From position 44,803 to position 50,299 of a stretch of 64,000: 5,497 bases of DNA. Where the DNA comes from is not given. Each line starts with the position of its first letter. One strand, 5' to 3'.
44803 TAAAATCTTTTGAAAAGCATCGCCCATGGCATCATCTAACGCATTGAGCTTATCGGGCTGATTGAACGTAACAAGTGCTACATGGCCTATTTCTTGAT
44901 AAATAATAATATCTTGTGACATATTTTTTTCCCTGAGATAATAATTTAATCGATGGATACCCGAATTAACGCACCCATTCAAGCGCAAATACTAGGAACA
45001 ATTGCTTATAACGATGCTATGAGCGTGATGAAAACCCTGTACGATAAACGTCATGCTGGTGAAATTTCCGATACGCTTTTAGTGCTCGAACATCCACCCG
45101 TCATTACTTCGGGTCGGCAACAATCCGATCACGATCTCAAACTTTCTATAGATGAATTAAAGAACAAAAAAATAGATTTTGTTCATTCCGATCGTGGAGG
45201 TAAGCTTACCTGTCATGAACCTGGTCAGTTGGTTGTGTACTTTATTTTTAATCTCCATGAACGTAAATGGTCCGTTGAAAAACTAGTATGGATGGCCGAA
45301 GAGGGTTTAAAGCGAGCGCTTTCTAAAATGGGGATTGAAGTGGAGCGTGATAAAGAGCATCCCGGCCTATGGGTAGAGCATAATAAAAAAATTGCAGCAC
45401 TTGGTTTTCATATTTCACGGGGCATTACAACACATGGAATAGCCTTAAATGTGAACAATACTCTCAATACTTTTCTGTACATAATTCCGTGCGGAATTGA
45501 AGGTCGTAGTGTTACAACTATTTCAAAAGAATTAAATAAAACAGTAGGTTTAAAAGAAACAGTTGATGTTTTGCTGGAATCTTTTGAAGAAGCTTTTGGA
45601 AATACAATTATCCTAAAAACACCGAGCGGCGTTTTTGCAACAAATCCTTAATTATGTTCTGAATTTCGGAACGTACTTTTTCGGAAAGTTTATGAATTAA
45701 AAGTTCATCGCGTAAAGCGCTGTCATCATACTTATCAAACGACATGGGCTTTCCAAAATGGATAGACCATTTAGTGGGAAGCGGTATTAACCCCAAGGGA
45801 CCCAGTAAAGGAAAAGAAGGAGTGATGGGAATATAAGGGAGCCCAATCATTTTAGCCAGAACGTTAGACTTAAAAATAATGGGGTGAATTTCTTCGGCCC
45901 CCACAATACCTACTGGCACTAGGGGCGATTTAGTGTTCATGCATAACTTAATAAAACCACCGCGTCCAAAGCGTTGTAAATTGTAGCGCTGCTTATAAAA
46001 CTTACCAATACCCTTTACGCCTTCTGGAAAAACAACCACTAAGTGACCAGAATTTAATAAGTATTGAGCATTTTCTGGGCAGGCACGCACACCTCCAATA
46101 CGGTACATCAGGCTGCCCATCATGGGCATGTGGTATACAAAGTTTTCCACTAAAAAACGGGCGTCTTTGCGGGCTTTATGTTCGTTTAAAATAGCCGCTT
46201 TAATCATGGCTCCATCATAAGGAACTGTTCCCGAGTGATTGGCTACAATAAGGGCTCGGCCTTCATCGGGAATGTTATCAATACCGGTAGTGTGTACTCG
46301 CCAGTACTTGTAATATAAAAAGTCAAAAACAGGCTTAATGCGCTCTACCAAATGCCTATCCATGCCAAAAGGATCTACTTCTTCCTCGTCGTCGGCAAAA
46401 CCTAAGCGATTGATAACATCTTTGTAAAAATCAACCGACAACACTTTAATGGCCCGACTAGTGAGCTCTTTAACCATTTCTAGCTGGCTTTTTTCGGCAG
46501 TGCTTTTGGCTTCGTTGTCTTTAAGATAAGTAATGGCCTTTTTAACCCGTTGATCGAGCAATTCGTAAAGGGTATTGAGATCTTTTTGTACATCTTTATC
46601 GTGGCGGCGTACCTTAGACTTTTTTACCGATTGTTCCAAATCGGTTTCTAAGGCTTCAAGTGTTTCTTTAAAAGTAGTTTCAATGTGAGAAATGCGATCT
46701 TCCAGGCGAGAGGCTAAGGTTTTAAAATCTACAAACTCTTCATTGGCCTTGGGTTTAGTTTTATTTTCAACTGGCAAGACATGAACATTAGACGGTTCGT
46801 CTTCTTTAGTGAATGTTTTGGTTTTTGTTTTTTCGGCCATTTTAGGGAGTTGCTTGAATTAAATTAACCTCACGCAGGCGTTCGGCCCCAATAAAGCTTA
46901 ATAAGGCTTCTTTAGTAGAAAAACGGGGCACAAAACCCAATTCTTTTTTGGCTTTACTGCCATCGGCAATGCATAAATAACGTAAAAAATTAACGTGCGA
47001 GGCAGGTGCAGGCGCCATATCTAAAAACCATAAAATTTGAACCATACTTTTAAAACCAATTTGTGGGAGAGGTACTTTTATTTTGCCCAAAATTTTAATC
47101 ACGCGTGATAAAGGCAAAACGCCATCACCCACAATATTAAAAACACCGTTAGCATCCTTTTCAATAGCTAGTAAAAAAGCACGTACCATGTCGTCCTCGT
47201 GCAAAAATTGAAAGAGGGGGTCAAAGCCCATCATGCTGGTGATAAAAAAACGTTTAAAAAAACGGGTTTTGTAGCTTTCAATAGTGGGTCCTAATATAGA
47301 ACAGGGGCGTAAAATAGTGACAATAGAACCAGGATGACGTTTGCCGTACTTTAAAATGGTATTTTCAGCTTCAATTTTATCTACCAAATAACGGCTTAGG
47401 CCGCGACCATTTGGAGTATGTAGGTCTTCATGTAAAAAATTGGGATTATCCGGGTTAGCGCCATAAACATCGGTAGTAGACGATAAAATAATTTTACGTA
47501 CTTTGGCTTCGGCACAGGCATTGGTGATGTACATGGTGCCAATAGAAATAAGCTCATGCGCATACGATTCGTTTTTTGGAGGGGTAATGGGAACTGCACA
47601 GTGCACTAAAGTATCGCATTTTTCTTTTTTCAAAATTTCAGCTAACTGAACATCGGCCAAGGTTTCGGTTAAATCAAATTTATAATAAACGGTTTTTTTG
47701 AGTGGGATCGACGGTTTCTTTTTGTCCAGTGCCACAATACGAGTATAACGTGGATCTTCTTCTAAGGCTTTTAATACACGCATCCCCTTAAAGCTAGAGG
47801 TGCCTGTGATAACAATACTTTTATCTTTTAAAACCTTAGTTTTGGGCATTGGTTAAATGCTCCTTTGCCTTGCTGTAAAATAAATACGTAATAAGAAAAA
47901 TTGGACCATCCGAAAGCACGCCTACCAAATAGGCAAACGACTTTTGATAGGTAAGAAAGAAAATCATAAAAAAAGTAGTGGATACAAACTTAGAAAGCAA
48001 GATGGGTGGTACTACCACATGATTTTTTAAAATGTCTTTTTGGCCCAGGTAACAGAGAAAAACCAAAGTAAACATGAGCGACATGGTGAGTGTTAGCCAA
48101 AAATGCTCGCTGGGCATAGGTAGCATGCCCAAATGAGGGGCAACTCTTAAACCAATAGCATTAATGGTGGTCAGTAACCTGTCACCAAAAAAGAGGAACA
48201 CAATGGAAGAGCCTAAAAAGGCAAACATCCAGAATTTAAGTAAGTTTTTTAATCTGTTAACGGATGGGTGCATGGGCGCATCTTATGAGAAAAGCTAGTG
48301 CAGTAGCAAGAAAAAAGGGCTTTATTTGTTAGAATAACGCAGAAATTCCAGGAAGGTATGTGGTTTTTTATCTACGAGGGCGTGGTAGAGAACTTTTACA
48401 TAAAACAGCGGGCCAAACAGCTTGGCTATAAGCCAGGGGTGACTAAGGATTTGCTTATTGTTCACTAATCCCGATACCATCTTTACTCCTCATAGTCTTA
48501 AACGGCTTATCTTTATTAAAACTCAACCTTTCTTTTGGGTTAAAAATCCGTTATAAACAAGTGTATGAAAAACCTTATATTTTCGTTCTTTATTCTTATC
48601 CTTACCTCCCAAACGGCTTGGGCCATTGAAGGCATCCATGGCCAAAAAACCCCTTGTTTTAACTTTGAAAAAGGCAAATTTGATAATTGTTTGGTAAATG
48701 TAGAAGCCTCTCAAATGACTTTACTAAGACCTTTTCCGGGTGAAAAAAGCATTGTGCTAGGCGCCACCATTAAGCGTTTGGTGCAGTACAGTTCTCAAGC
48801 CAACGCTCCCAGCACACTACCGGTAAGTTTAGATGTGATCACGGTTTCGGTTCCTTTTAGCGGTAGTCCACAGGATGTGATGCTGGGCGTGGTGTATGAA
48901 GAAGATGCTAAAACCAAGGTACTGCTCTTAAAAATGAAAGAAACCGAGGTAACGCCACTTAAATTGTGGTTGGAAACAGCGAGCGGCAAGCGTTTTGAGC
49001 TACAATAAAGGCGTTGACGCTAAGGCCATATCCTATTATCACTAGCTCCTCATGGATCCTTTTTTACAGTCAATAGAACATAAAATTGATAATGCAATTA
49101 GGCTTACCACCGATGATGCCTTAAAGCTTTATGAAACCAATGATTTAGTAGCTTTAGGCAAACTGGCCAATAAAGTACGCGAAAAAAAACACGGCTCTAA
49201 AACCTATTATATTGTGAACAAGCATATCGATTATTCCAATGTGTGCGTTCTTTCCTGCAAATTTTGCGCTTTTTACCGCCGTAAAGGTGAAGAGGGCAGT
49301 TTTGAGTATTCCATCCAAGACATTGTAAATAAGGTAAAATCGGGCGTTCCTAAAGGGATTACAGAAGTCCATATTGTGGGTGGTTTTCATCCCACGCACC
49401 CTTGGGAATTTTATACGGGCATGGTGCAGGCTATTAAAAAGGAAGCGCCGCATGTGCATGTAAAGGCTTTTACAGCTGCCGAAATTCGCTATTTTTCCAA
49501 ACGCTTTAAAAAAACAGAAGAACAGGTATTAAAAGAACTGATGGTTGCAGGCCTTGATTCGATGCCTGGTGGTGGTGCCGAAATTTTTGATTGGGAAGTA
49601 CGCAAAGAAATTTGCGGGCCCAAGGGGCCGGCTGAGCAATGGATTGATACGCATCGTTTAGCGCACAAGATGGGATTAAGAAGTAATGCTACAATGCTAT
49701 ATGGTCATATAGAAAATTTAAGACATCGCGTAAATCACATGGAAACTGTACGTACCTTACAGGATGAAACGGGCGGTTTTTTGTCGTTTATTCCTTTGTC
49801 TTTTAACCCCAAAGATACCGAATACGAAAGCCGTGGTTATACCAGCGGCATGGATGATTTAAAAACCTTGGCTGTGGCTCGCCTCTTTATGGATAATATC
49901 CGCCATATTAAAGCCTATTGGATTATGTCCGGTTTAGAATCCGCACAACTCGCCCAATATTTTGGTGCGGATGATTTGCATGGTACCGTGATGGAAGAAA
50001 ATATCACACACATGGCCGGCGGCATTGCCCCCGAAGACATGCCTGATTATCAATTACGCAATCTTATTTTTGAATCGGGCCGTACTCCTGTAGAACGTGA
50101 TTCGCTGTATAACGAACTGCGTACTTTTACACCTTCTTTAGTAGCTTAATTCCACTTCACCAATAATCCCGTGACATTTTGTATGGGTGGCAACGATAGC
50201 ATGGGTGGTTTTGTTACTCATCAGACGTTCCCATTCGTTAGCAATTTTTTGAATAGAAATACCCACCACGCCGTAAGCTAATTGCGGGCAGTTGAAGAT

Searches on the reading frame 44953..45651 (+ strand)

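Call 35: search_protein_families(library=pfam, proteins=[window:44953-45651:+], max_evalue=0.001)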
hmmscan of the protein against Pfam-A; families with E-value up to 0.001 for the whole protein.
window:44953-45651:+ (232 aa): 1 family
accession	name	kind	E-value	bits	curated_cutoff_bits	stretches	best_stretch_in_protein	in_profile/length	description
PF21948.1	LplA-B_cat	-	4.5e-44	151.3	27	1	19-212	2-200/200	Lipoyl protein ligase A/B catalytic domain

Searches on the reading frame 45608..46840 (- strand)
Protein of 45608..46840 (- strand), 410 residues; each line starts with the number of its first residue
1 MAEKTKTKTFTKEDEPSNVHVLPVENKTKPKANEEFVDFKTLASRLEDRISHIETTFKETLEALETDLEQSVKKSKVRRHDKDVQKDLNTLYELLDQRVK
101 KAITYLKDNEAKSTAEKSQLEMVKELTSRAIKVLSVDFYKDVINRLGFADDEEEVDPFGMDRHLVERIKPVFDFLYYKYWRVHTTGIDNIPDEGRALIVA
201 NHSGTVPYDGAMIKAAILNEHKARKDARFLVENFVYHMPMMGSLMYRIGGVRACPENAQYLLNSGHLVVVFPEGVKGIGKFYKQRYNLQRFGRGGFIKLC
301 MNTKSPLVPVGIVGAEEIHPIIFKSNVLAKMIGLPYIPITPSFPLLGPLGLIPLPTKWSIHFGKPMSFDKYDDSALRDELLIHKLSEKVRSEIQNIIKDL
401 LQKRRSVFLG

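Call 35: search_protein_families(library=pfam, proteins=[window:45608-46840:-], max_evalue=0.001)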
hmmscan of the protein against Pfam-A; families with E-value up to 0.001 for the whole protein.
window:45608-46840:- (410 aa): 2 families
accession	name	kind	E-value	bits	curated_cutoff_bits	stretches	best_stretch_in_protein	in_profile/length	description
PF01553.26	Acyltransferase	-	1.3e-15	57.8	23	1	181-312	1-131/132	Acyltransferase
PF03982.18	DAGAT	-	0.0001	21.8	22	1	234-371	106-256/297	Diacylglycerol acyltransferase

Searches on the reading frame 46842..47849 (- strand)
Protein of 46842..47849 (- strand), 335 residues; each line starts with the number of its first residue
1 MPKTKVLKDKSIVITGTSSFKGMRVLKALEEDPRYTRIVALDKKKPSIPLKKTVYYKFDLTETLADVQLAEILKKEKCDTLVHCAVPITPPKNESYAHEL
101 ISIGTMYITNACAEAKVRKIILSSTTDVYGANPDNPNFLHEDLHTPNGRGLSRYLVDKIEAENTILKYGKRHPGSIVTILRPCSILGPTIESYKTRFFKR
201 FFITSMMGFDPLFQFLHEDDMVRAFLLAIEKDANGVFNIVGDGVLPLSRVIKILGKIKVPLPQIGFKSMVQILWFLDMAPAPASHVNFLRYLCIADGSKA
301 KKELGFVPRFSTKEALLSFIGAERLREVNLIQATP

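Call 35: search_protein_families(library=pfam, proteins=[window:46842-47849:-], max_evalue=0.001)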
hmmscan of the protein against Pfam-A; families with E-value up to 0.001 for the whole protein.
window:46842-47849:- (335 aa): 5 families
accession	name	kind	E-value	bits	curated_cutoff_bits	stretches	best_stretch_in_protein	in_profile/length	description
PF01370.27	Epimerase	-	9.3e-27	94.4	20.9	1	12-239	1-239/240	NAD dependent epimerase/dehydratase family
PF01073.25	3Beta_HSD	-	1.6e-11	44.2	22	1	13-195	1-191/280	3-beta hydroxysteroid dehydrogenase/isomerase family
PF16363.11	GDP_Man_Dehyd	-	2.6e-06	27.6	27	1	35-315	36-328/332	GDP-mannose 4,6 dehydratase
PF04321.23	RmlD_sub_bind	-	3.9e-06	26.6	27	1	12-186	3-152/287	RmlD substrate binding domain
PF13460.12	NAD_binding_10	-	0.00085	19.7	27.2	0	51-183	39-144/184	NAD(P)H-binding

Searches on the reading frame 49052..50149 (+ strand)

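Call 36: search_protein_families(library=pfam, proteins=[window:49052-50149:+], max_evalue=0.001)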
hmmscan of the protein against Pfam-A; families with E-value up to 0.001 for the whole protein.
window:49052-50149:+ (365 aa): 2 families
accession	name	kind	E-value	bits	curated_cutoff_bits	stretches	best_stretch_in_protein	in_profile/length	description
PF04055.27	Radical_SAM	-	2.4e-19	70.6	29.5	1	61-232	3-165/166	Radical SAM superfamily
PF19288.4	CofH_C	-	4.9e-15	55.9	27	1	242-355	3-118/125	CofH/MqnC C-terminal region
